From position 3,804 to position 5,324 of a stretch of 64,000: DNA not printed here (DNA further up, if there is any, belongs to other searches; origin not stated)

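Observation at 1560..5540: Lower-GC three-gene island: Hanks kinase + small ORF + STAND-like wHTH ATPase — candidate undescribed defence or signalling module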

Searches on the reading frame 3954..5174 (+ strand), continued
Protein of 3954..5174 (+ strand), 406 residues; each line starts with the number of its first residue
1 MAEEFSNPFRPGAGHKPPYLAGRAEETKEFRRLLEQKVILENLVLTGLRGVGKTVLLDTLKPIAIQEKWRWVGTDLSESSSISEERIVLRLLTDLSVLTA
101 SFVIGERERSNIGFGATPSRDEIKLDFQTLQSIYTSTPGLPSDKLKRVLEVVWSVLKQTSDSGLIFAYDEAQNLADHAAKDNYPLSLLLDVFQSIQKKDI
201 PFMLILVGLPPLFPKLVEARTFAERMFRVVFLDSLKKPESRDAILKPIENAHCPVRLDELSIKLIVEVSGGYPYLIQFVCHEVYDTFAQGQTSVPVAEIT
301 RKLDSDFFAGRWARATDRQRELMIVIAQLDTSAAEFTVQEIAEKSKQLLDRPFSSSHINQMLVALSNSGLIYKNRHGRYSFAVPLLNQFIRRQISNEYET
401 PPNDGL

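Call 86: find_encoding_contigs(protein=P0142, flank=8000, max_places=1)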
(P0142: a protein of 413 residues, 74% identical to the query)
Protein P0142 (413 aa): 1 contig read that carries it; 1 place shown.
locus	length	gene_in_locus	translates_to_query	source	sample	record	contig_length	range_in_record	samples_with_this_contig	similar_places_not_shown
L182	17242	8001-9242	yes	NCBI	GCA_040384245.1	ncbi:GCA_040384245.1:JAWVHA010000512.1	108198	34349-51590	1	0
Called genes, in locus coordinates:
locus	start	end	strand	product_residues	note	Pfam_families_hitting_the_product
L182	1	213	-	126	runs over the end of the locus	-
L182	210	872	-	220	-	PF10544:T5orf172, PF13455:MUG113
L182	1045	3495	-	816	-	PF09250:Prim-Pol, PF05272:VapE-like_dom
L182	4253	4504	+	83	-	PF01981:PTH2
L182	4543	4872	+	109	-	-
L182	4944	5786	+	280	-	PF03400:DDE_Tnp_IS1 (faint)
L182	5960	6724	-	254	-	-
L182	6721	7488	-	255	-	-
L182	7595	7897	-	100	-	-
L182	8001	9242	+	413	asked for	PF13191:AAA_16 (weak)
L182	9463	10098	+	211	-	-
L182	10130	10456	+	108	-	-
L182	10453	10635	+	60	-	-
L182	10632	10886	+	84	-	PF26092:T4_Y16D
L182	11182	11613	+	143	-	-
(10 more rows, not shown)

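Call 87: find_encoding_contigs(protein=P0212, flank=8000, max_places=1)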
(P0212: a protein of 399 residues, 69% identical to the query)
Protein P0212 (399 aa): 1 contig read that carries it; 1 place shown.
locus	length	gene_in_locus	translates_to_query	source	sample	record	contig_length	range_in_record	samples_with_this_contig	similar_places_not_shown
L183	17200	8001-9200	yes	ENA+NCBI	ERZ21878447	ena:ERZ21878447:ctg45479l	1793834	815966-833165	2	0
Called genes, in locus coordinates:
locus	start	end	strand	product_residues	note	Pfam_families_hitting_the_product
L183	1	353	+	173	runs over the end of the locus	PF04542:Sigma70_r2, PF07638:Sigma70_ECF (weak), PF08281:Sigma70_r4_2, PF04545:Sigma70_r4 (weak)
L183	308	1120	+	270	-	-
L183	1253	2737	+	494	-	-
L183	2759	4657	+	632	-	PF07596:SBP_bac_10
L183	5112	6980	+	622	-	PF21033:RMD1-3 (faint), PF13428:TPR_14 (faint), PF13424:TPR_12 (faint), PF00515:TPR_1 (faint), PF07719:TPR_2 (faint), PF13181:TPR_8 (faint), PF13431:TPR_17 (faint)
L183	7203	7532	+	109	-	PF04255:DUF433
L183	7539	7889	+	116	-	PF18480:DUF5615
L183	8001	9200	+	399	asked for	PF13191:AAA_16, PF13401:AAA_22 (weak)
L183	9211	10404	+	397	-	PF01882:DUF58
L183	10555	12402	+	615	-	PF17092:PCB_OB (faint), PF00575:S1, PF00575:S1, PF23459:S1_RRP5 (weak), PF00575:S1, PF23459:S1_RRP5 (weak), PF00575:S1, PF23459:S1_RRP5, +2 more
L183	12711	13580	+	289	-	PF00140:Sigma70_r1_2, PF04542:Sigma70_r2, PF04539:Sigma70_r3, PF04545:Sigma70_r4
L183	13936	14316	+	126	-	PF00392:GntR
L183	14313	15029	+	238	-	PF00005:ABC_tran, PF13304:AAA_21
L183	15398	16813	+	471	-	-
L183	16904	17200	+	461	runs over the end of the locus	-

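Call 96: find_related_loci(query=A3, collection=viral_contigs, flank=8000)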
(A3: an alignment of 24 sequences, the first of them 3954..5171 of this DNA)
Query A3 (406 aa) in viral_contigs; peptide patterns used: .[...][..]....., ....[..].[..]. (x = any residue, [..] = any of these).
37 stretches matched a pattern; 19 encode a relative of the query (tblastn E <= 1e-3); 19 distinct loci.
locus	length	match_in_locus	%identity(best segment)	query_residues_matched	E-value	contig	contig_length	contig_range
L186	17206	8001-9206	67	1-397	0e+0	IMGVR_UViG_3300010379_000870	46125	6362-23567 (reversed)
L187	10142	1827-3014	62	5-393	4e-169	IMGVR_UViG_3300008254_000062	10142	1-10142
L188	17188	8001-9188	62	5-393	4e-169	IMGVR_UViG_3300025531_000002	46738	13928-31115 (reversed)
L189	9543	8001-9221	59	1-402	2e-167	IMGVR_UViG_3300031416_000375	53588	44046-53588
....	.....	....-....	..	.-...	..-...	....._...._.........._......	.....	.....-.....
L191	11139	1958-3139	59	4-397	4e-162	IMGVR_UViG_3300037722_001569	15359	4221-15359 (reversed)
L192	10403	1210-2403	63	5-395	1e-160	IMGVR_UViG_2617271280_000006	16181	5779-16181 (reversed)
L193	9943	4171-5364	63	5-395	1e-160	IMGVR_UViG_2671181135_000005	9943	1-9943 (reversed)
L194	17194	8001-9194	63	5-395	2e-160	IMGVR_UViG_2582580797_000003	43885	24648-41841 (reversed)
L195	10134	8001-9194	63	5-395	1e-160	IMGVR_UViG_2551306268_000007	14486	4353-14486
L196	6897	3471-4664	63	5-395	6e-161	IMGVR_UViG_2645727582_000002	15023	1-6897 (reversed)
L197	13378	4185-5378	63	5-395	2e-160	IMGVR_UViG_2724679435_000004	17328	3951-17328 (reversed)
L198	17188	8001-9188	63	5-393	2e-160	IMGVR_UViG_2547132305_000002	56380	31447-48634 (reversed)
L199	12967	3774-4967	63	5-395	2e-160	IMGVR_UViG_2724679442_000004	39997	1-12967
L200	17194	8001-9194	62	5-395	4e-160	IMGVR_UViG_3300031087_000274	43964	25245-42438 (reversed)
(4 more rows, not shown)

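Call 106: search_protein_families(library=phrogs, proteins=[L194:6062-6415:+, L194:6424-6879:+, L194:6945-7676:+, L194:7995-9209:+, L194:9503-9778:+, L194:9833-10297:+, L194:10269-10904:+, L194:10966-11433:+, L194:11426-12850:+], max_evalue=0.00001)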
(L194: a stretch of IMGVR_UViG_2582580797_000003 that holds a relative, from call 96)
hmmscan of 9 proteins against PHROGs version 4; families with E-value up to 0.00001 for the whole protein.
L194:6062-6415:+ (118 aa): 4 families
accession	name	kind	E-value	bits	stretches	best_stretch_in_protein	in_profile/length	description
phrog_11858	-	unknown function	9.3e-67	223.1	1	14-118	1-105/107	-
phrog_4444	-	unknown function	3.6e-19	70.1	1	66-118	76-128/130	-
phrog_4642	-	unknown function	8.2e-13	49.7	1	67-118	24-78/80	-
phrog_16757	-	unknown function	3.9e-07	31.5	1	14-87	1-76/90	-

L194:6424-6879:+ (152 aa): 1 family
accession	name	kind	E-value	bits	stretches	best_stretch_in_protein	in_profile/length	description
phrog_1770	-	DNA, RNA and nucleotide metabolism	2.7e-27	96.7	1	1-149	2-127/158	Holliday junction resolvase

L194:6945-7676:+ (244 aa): 3 families
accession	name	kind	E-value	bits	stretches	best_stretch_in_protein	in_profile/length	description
phrog_6172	-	unknown function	7.3e-141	468.9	1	1-243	1-247/250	-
phrog_14965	-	unknown function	6.1e-10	40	1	107-222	63-169/200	-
phrog_25592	-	unknown function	1.7e-09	38.6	1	100-241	92-227/229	-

L194:7995-9209:+ (405 aa): 1 family
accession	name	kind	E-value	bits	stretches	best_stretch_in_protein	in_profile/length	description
phrog_6841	-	unknown function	6.2e-118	395.6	1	1-404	18-421/470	-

L194:9503-9778:+ (92 aa): 1 family
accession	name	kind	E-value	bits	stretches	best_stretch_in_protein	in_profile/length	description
phrog_36671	-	unknown function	3.8e-57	191.5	1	1-92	1-92/92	-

L194:9833-10297:+ (155 aa): 2 families
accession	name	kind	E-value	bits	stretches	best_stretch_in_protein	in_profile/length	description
phrog_503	-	unknown function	2.4e-61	206.7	1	1-155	1-144/144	-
phrog_12476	-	unknown function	5.1e-25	88.2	1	61-155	2-85/85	-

L194:10269-10904:+ (212 aa): 2 families
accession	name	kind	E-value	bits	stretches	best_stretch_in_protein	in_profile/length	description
phrog_513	-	integration and excision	5.8e-105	350.3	1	3-212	2-206/208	transposase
phrog_18648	-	unknown function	3.8e-53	178.6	1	126-212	1-87/87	-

L194:10966-11433:+ (156 aa): 3 families
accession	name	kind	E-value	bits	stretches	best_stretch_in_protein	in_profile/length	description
phrog_546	-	unknown function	3.4e-66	223.2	1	1-148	1-154/162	-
phrog_35993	-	unknown function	1.6e-22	80.8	1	1-88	1-89/100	-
phrog_18741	-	unknown function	5.4e-15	56.6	1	74-139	5-73/100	-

L194:11426-12850:+ (475 aa): 7 families
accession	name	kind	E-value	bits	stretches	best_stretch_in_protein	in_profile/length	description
phrog_38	-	head and packaging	2.3e-122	411.1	1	8-465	266-708/760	terminase large subunit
phrog_4758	-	head and packaging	1.5e-89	300.5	1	2-254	3-241/243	terminase large subunit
phrog_12171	-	head and packaging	1e-65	219.7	1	366-475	1-110/110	terminase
phrog_979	-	head and packaging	1.7e-47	163.5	1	289-462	412-601/642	terminase large subunit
phrog_30251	-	head and packaging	6.9e-22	78.5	1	30-259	30-250/799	terminase large subunit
phrog_9453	-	head and packaging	1.2e-20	75.1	1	289-462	9-212/233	terminase large subunit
phrog_5573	-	head and packaging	2.1e-20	74.2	1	239-463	10-237/250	terminase large subunit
